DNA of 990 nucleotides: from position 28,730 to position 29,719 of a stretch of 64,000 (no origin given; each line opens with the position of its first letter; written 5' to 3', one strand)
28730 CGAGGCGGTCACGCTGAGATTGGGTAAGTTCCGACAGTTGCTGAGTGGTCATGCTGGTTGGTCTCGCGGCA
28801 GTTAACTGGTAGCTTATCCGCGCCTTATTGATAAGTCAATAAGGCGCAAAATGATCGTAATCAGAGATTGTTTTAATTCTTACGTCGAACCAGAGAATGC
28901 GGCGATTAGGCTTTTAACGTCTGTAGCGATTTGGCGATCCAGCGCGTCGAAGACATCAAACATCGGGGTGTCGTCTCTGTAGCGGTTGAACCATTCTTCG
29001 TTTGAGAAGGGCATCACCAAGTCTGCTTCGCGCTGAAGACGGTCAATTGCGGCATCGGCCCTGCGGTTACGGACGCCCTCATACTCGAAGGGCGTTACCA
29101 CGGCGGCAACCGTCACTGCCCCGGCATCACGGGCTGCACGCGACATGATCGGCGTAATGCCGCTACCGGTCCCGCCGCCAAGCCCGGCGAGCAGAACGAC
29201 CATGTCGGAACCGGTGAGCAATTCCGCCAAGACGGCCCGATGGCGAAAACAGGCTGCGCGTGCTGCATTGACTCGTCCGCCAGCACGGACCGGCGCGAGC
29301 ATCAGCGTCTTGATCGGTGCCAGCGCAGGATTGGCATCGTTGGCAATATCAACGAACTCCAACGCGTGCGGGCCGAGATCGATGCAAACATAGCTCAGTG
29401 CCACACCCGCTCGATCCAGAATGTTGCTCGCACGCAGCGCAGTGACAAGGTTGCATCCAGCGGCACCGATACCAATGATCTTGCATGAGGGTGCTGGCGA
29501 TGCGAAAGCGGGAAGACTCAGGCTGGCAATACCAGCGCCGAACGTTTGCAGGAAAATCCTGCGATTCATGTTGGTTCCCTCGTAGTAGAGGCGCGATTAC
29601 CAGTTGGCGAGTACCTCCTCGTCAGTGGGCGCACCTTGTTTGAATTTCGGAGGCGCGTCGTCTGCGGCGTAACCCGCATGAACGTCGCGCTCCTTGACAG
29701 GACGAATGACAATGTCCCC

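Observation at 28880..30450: C39-like peptidase, MazE/AbrB-like protein and a T7-loop-less FtsZ GTPase domain carrying a Tat-type signal: a possible new toxin-antitoxin or cell-division-targeting module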

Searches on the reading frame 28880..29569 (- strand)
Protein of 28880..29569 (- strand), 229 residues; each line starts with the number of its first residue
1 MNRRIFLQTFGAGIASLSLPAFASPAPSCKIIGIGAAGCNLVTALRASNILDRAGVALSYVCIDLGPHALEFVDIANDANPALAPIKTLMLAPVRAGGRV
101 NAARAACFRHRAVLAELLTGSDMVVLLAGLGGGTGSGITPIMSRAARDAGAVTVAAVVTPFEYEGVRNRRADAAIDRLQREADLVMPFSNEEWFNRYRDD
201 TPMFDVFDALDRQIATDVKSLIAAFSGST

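Call 3: search_protein_families(library=pfam, proteins=[window:28880-29569:-], max_evalue=1)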
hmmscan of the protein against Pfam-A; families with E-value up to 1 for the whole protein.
window:28880-29569:- (229 aa): 2 families
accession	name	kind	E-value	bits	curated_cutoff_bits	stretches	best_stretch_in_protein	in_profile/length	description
PF00091.31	Tubulin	-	8.4e-23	82.1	33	1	29-195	2-187/190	Tubulin/FtsZ family, GTPase domain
PF13809.12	Tubulin_2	-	0.14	11.8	27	0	124-140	164-180/356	Tubulin like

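Call 4: search_protein_families(library=ncbifam, proteins=[window:28880-29569:-], max_evalue=1)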
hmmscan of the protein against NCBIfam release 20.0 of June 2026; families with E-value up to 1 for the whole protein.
window:28880-29569:- (229 aa): 3 families
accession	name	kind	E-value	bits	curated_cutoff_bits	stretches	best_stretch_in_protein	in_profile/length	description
TIGR00065.1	ftsZ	equivalog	4.9e-30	105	295.2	1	28-222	19-203/353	cell division protein FtsZ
TIGR01751.1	crot-CoA-red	equivalog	0.054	12.2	378.55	1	124-201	192-265/398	crotonyl-CoA carboxylase/reductase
NF045482.1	Endoglyc_H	equivalog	0.19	10.9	300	1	119-166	77-124/267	endo-beta-N-acetylglucosaminidase H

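Call 8: search_protein_families(library=padloc, proteins=[window:28880-29569:-], max_evalue=0.001)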
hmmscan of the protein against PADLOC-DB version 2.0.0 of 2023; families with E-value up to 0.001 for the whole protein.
window:28880-29569:- (229 aa): 0 families

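Call 11: find_homologous_proteins(query=window:28880-29569:-)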
Query window:28880-29569:- (229 aa): 230 proteins with E <= 0.001 among 8000 candidates; the best 120 are listed.
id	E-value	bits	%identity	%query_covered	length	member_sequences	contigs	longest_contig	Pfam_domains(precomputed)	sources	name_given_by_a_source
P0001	5.6e-143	492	100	100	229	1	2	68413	PF00091.32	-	-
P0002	2.7e-126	437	88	100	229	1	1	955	PF00091.32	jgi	jgi:cell division protein FtsZ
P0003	2.5e-121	421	85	100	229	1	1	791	PF00091.32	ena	-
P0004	2.3e-119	414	82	100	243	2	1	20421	PF00091.32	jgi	jgi:cell division protein FtsZ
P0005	2.9e-119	414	83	100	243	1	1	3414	PF00091.32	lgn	-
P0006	3.4e-119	414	85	97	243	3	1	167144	PF00091.32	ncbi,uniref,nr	ncbi:hypothetical protein [Propionivibrio sp.]|uniref:hypothetical protein n=1 Tax=Propionivibrio sp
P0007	9.7e-119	412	85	97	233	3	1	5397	PF00091.32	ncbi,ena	-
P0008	2.4e-118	411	82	100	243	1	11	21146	PF00091.32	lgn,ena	-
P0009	3.7e-118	411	83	97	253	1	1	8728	PF00091.32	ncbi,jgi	jgi:cell division protein FtsZ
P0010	4.6e-118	410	83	97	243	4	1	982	PF00091.32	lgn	-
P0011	1.1e-117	409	82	100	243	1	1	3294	PF00091.32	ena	-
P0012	2.1e-117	408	84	97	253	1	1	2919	PF00091.32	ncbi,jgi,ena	jgi:cell division protein FtsZ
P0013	2.4e-117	408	83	97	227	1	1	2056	PF00091.32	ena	-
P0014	3.3e-117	407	81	100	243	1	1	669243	PF00091.32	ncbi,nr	ncbi:MAG: hypothetical protein IPL29_09660 [Propionivibrio sp.]|nr:hypothetical protein [Propionivib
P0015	5.3e-117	407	85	97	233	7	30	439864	PF00091.32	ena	-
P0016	7.2e-117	406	84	97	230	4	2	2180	PF00091.32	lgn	-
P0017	9.3e-117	406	83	97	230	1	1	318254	PF00091.32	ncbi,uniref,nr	ncbi:hypothetical protein [Propionivibrio sp.]|uniref:hypothetical protein n=1 Tax=Propionivibrio sp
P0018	1.4e-116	405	81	100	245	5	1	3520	PF00091.32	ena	-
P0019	6.4e-116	403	83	99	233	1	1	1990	PF00091.32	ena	-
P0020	2.9e-114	398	80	100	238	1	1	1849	PF00091.32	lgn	-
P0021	8.3e-114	396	82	97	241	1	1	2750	PF00091.32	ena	-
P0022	1.0e-113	396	79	100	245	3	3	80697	PF00091.32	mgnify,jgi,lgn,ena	mgnify:CR=1 FL=1|jgi:cell division protein FtsZ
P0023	6.9e-112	390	79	97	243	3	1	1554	PF00091.32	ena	-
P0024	1.7e-110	385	80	97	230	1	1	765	PF00091.32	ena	-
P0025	4.3e-109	381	77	100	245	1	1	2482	PF00091.32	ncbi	-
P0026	4.8e-109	381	79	100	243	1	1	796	PF00091.32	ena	-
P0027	9.3e-106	370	77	97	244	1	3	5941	PF00091.32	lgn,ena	-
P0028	2.8e-105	368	75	97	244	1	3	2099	PF00091.32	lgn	-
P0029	1.8e-101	356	71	100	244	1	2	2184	PF00091.32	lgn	-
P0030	2.3e-100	352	73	97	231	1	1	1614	PF00091.32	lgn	-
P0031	3.8e-98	345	72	100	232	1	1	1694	PF00091.32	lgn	-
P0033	2.0e-96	340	72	97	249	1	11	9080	PF00091.32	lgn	-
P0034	1.0e-95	337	70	99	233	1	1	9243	PF00091.32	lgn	-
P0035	5.9e-95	335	70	98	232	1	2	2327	PF00091.32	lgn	-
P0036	1.3e-94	334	71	97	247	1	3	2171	PF00091.32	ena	-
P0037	4.5e-94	332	67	100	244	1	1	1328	PF00091.32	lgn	-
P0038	1.9e-93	330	69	97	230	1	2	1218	PF00091.32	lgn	-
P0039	1.2e-92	327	70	97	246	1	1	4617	PF00091.32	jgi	jgi:cell division protein FtsZ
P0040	1.8e-92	327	68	99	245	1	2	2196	PF00091.32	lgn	-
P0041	1.3e-91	324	69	97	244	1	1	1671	PF00091.32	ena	-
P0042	7.0e-90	318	78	84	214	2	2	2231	PF00091.32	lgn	-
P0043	6.3e-89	315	69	97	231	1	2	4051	PF00091.32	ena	-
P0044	4.9e-84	299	81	74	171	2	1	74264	PF00091.32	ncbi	-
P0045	5.1e-84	299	78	77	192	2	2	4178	PF00091.32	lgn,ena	-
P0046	7.4e-81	289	61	100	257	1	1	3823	PF00091.32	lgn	-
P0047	1.2e-77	278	59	99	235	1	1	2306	PF00091.32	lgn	-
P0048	5.5e-77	276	60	97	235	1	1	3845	PF00091.32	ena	-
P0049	7.4e-76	272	61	97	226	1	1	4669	PF00091.32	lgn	-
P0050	9.4e-76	272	58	97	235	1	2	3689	PF00091.32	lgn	-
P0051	1.1e-75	272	58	97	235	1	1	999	PF00091.32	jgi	-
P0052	2.9e-75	270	77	72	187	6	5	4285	PF00091.32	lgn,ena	-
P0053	7.2e-71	256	78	72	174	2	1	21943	PF00091.32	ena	-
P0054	7.4e-71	256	55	97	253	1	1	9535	PF00091.32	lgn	-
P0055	2.1e-70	254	81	66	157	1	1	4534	PF00091.32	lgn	-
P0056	1.3e-69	252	54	97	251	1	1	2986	PF00091.32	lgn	-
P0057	1.5e-69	252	54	97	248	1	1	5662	PF00091.32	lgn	-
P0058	2.3e-69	251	55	97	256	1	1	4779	PF00091.32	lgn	-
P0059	3.4e-69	250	55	97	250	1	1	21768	PF00091.32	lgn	-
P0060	1.5e-67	245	54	97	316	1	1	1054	PF00091.32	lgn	-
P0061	5.5e-67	243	53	98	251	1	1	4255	PF00091.32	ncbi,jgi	jgi:cell division protein FtsZ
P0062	1.0e-66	242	52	97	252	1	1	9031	PF00091.32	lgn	-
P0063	1.1e-66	242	52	97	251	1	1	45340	PF00091.32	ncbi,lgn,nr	ncbi:MAG: hypothetical protein HZA63_06670 [Rhodocyclales bacterium]|nr:hypothetical protein [Rhodoc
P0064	1.2e-66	242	52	100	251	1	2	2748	PF00091.32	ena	-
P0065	1.9e-66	241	52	99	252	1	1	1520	PF00091.32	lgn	-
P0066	2.0e-66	241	75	71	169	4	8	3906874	PF00091.32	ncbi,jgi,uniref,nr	ncbi:hypothetical protein E4Q08_11340 [Candidatus Accumulibacter phosphatis]|jgi:cell division prote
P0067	6.7e-66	240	53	95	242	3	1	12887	PF00091.32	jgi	jgi:cell division protein FtsZ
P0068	7.1e-66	240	52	97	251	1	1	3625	PF00091.32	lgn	-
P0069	2.2e-65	238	60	83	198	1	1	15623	PF00091.32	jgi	jgi:cell division protein FtsZ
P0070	5.0e-65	237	51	97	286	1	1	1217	PF00091.32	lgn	-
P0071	4.3e-64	234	52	97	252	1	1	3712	PF00091.32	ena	-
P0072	1.0e-62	229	53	97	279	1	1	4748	PF00091.32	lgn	-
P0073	3.5e-60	221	49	97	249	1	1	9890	PF00091.32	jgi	jgi:cell division protein FtsZ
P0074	3.6e-60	221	51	97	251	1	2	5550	PF00091.32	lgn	-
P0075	8.2e-60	220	50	98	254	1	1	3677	PF00091.32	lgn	-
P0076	2.0e-59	219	54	97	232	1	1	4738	PF00091.32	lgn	-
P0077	5.5e-59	217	55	84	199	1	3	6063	PF00091.32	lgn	-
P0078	6.1e-59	217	62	72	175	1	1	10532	PF00091.32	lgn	-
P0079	8.5e-59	217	78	55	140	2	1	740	PF00091.32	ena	-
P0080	1.1e-57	213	53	97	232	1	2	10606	PF00091.32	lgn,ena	-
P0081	1.2e-57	213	50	100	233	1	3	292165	PF00091.32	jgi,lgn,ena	-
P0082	1.3e-57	213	77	56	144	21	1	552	PF00091.32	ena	-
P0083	5.4e-57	211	51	97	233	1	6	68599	PF00091.32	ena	-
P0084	1.0e-56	210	48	97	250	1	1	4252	PF00091.32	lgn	-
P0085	1.8e-56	209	50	100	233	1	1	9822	PF00091.32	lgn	-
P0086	8.5e-56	207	50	97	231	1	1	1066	PF00091.32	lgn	-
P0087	1.4e-55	206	66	63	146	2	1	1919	PF00091.32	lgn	-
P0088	3.7e-55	205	52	93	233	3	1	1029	PF00091.32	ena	-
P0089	4.0e-55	205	72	61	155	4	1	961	PF00091.32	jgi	jgi:cell division protein FtsZ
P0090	9.3e-55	203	53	85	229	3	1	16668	PF00091.32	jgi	-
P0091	1.5e-54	203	53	94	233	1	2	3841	PF00091.32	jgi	jgi:cell division protein FtsZ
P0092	1.9e-54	202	50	100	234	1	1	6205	PF00091.32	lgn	-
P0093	6.9e-54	200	49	100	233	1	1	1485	PF00091.32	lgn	-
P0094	9.8e-54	200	47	100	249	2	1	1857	PF00091.32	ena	-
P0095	3.3e-53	198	52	97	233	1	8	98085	PF00091.32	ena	-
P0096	6.4e-53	197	57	73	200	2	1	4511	PF00091.32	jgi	jgi:cell division protein FtsZ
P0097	9.3e-53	197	50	97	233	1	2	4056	PF00091.32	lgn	-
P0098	1.3e-52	196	82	49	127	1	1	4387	PF00091.32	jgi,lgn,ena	-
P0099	3.8e-52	195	50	97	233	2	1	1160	PF00091.32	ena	-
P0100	1.0e-51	193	48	100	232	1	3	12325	PF00091.32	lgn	-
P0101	1.1e-51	193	51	93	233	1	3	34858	PF00091.32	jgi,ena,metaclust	metaclust:\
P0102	1.3e-51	193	49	100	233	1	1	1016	PF00091.32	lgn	-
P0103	4.5e-51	191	48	100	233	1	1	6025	PF00091.32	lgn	-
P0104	6.2e-51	191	47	100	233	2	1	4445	PF00091.32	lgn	-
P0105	1.4e-50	190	74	55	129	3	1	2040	PF00091.32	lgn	-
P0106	9.9e-50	187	50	97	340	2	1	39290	PF00091.32,PF01527.27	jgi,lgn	-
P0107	1.7e-49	186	45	97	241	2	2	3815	PF00091.32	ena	-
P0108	1.9e-49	186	81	47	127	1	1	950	PF00091.32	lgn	-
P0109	1.4e-48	183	47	86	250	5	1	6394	PF00091.32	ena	-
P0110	2.5e-48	182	48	100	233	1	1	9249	PF00091.32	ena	-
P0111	3.3e-48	182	45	97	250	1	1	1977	PF00091.32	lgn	-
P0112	5.9e-47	178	48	97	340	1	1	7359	PF00091.32,PF01527.27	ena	-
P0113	3.9e-46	175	46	93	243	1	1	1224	PF00091.32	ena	-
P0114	4.8e-46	175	43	97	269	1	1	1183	PF00091.32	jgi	jgi:cell division protein FtsZ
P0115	1.1e-45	174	51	82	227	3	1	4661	PF00091.32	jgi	-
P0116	1.2e-44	170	45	93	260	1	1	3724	PF00091.32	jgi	jgi:cell division protein FtsZ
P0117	3.0e-44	169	49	82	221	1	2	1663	PF00091.32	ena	-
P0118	3.6e-44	169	48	82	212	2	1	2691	PF00091.32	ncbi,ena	-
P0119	5.9e-44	168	43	97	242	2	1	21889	PF00091.32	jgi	-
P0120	7.5e-44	168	43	93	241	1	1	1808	PF00091.32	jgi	jgi:cell division protein FtsZ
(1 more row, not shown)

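Call 14: search_solved_structures(query=window:28880-29569:-, show_alignments=2, max_evalue=0.001)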
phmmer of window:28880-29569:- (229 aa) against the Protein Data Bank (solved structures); distinct sequences matched with E-value up to 0.001: 50.
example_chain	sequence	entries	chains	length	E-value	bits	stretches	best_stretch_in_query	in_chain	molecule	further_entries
4e6e_A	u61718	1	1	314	2.8e-20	75.8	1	29-221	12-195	Cell division protein ftsZ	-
9lfx_B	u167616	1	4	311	1.7e-19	73.3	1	29-219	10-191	Cell division protein FtsZ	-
1ofu_A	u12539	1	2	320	2.3e-19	72.8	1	29-219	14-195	CELL DIVISION PROTEIN FTSZ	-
8grw_A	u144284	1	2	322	3.3e-19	72.4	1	27-219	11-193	Cell division protein FtsZ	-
7yop_A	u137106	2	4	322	3.4e-19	72.3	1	27-219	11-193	Cell division protein FtsZ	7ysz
2vaw_A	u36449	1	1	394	3.8e-19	72.1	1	29-219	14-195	CELL DIVISION PROTEIN FTSZ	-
4u39_A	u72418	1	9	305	4.6e-19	71.9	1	28-219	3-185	Cell division protein FtsZ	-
2rhh_A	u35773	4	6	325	5.5e-19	71.6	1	28-219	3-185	Cell Division Protein ftsZ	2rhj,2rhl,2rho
2vam_A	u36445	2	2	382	6e-19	71.5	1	27-219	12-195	CELL DIVISION PROTEIN FTSZ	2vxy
5xdv_A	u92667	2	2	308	6.9e-19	71.3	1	29-222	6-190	Cell division protein FtsZ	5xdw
7ohh_A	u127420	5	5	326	7.2e-19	71.2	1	25-221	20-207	Cell division protein FtsZ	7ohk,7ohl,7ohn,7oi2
1w5f_A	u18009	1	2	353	8.2e-19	71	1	30-221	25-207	CELL DIVISION PROTEIN FTSZ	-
7ojd_A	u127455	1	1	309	1e-18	70.7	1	28-221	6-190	Cell division protein FtsZ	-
22hq_A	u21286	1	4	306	1.1e-18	70.7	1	31-221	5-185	Cell division protein FtsZ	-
22hr_A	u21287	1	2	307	1.1e-18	70.7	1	31-221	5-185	Cell division protein FtsZ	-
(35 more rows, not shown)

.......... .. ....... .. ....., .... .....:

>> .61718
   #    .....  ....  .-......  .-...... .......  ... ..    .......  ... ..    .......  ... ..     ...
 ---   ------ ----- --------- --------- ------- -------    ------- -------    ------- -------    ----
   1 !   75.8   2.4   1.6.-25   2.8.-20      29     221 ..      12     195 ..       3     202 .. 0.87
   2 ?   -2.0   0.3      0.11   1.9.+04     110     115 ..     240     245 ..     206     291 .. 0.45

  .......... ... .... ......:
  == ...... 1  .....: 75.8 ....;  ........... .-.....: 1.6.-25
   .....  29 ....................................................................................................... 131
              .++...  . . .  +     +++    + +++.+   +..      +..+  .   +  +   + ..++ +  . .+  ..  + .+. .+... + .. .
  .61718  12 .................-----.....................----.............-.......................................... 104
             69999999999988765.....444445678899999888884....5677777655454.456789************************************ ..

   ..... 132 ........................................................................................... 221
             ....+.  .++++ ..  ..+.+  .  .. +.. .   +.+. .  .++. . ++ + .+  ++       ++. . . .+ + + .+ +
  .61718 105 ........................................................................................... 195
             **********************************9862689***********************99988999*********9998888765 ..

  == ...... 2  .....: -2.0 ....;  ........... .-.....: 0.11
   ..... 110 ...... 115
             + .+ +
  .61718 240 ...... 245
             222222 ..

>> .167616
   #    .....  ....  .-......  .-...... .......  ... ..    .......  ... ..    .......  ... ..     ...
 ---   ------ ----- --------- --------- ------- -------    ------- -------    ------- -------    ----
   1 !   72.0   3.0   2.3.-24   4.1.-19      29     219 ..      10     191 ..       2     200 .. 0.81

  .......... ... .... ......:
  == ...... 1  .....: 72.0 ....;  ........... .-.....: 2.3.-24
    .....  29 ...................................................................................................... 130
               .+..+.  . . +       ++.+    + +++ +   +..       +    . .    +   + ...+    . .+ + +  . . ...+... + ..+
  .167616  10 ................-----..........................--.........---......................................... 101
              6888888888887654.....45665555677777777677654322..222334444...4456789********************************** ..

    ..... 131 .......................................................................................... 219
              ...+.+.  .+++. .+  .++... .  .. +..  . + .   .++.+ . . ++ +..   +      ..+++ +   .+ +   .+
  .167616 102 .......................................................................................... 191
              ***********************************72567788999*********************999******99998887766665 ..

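Call 17: find_encoding_contigs(protein=P0014, flank=6000, max_places=2)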
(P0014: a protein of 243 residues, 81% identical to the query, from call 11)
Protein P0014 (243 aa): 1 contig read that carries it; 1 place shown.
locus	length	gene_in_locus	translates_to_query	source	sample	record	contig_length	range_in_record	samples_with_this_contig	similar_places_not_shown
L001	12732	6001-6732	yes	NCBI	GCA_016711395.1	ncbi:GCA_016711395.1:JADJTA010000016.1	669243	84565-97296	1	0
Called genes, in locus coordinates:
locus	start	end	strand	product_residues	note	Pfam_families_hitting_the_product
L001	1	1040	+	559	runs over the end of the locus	PF07167:PhaC_N, PF00561:Abhydrolase_1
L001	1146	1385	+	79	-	-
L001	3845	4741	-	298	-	PF00480:ROK, PF02685:Glucokinase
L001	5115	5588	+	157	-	-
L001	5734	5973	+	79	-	PF04014:MazE_antitoxin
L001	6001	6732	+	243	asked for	PF00091:Tubulin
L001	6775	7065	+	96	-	PF02604:PhdYeFM_antitox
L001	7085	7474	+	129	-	PF05016:ParE_toxin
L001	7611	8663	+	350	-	-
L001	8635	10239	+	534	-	-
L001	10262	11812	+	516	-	PF13589:HATPase_c_3 (weak)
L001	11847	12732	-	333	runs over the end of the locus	-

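Call 18: find_encoding_contigs(protein=P0063, flank=6000, max_places=2)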
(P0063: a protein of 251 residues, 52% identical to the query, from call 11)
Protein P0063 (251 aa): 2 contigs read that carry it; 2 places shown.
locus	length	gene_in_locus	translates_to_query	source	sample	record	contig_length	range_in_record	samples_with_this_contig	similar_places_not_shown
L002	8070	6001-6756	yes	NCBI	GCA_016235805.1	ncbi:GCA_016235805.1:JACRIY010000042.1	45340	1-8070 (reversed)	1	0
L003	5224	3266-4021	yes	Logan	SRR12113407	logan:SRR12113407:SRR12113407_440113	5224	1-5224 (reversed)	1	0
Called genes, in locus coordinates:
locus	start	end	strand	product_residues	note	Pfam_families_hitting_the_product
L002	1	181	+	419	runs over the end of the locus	PF07498:Rho_N, PF07497:Rho_RNA_bind, PF00006:ATP-synt_ab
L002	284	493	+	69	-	PF01197:Ribosomal_L31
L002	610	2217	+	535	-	-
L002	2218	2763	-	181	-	PF00929:RNase_T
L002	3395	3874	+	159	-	-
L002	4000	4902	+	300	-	PF02129:Peptidase_S15 (weak), PF01738:DLH (weak), PF00561:Abhydrolase_1, PF12146:Hydrolase_4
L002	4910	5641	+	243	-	-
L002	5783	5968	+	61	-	-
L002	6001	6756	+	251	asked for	PF00091:Tubulin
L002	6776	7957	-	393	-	PF13166:AAA_13, PF13304:AAA_21 (weak)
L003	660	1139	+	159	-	-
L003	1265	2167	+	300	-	PF02129:Peptidase_S15 (weak), PF01738:DLH (weak), PF00561:Abhydrolase_1, PF12146:Hydrolase_4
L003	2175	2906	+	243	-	-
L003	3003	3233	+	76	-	PF04014:MazE_antitoxin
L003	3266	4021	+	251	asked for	PF00091:Tubulin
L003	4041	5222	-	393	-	PF13166:AAA_13, PF13304:AAA_21 (weak)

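Call 19: find_encoding_contigs(protein=P0081, flank=6000, max_places=2)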
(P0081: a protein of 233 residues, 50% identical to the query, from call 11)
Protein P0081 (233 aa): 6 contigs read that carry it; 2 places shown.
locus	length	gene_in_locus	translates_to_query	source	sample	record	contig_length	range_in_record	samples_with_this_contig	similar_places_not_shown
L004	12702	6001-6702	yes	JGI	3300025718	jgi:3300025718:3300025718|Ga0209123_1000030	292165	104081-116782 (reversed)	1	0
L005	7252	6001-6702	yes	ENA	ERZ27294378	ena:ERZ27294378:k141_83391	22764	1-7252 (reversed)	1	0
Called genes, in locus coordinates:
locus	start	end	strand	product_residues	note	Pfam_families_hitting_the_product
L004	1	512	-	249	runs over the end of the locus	PF09335:VTT_dom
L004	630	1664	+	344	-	PF13280:WYL, PF25583:WCX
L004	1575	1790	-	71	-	-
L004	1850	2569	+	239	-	PF09851:SHOCT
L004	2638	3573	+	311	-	-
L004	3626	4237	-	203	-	-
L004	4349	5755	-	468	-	PF14281:PDDEXK_4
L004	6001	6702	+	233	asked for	PF00091:Tubulin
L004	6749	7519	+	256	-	-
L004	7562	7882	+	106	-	-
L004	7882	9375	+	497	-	PF02646:RmuC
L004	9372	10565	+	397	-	PF07690:MFS_1, PF12832:MFS_1_like (weak), PF07690:MFS_1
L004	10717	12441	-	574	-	PF00270:DEAD, PF04851:ResIII (weak), PF00271:Helicase_C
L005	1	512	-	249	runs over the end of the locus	PF09335:VTT_dom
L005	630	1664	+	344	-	PF13280:WYL, PF25583:WCX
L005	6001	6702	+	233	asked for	PF00091:Tubulin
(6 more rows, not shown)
